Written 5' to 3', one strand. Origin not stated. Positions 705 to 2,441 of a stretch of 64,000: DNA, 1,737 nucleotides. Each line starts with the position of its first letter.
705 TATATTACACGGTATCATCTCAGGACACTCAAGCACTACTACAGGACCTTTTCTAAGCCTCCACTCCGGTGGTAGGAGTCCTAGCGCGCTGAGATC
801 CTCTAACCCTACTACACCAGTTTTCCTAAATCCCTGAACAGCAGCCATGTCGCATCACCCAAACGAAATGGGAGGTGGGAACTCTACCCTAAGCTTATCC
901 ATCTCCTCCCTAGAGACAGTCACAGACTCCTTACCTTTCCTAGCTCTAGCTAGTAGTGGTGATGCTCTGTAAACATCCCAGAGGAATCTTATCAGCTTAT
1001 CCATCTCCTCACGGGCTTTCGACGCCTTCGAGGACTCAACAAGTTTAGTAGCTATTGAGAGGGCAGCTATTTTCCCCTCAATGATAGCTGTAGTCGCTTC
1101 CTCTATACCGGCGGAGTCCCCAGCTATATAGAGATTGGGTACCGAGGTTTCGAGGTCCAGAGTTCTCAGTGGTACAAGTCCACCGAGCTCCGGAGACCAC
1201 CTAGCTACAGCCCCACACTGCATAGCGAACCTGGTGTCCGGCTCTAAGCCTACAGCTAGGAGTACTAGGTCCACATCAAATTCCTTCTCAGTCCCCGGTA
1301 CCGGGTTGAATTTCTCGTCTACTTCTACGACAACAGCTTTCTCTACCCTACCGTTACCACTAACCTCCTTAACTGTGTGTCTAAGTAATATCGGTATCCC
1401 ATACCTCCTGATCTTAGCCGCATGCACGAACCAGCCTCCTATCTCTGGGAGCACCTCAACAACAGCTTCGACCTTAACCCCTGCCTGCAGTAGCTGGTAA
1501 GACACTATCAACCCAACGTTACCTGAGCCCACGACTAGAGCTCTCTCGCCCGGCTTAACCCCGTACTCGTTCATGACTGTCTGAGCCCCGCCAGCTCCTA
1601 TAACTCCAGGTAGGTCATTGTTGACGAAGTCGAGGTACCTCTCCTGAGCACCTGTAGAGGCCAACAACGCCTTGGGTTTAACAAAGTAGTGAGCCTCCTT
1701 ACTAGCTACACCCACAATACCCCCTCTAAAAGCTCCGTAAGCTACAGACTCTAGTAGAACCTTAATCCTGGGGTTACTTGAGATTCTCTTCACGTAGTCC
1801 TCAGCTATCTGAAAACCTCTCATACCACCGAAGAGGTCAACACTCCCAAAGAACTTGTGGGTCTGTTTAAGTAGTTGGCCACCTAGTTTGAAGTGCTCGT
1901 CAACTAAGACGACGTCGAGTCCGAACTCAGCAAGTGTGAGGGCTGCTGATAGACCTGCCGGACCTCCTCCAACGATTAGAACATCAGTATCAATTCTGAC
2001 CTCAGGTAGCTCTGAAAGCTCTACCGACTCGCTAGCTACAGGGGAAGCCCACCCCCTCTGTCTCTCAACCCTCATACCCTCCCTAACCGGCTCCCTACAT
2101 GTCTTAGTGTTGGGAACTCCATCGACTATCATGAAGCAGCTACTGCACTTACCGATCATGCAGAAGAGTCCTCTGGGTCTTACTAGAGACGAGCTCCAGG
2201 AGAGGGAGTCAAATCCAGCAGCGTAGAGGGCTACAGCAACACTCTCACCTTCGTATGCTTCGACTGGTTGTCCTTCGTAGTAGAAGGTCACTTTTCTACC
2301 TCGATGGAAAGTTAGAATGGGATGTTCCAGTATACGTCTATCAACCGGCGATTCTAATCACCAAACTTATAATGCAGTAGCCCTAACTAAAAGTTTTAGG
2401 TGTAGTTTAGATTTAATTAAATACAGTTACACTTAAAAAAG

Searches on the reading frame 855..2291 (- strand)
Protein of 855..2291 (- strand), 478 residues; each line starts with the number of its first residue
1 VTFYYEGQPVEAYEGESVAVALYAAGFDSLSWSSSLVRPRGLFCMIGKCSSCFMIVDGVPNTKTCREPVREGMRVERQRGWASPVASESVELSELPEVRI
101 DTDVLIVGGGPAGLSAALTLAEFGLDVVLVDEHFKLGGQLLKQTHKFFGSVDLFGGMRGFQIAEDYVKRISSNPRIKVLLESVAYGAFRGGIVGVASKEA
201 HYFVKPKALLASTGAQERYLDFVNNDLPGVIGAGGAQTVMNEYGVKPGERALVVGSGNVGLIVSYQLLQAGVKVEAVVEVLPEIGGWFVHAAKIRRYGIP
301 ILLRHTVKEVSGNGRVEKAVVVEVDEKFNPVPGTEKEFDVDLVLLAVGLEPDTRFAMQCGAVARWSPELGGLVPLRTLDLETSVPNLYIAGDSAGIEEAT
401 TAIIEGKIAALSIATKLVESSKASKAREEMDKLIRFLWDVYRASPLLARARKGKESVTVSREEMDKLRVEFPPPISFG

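Call 79: find_encoding_contigs(protein=window:855-2291:-, flank=10000, max_places=3)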
Protein window:855-2291:- (478 aa): 2 contigs read that carry it; 1 place shown.
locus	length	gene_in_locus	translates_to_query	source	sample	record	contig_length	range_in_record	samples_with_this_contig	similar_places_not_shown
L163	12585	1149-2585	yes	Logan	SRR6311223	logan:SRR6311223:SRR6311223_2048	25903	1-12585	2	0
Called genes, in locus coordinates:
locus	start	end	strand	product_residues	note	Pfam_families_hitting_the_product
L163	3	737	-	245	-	?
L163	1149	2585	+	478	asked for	PF13510:Fer2_4, PF01946:Thi4 (weak), PF00890:FAD_binding_2, PF01266:DAO (weak), PF01494:FAD_binding_3, PF07992:Pyr_redox_2, PF12831:FAD_oxidored, PF13450:NAD_binding_8 (weak), +5 more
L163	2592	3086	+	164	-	PF13187:Fer4_9 (weak), PF13237:Fer4_10 (weak), PF25160:LdpA_Fe-S-bd (weak), PF12838:Fer4_7, PF00037:Fer4, PF12797:Fer4_2 (weak), PF12837:Fer4_6 (weak)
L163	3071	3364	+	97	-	PF17806:SO_alpha_A3, PF04324:Fer2_BFD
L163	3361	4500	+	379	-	PF01266:DAO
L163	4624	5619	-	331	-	PF05544:Pro_racemase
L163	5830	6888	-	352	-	PF00850:Hist_deacetyl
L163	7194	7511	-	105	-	PF01886:DUF61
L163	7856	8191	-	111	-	PF01813:ATP-synt_D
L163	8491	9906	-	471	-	PF02874:ATP-synt_ab_N, PF00006:ATP-synt_ab, PF22919:ATP-synt_VA_C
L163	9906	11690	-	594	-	PF02874:ATP-synt_ab_N, PF16886:ATP-synt_ab_Xtn, PF00006:ATP-synt_ab, PF22919:ATP-synt_VA_C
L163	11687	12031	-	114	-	PF01990:ATP-synt_F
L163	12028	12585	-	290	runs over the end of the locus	-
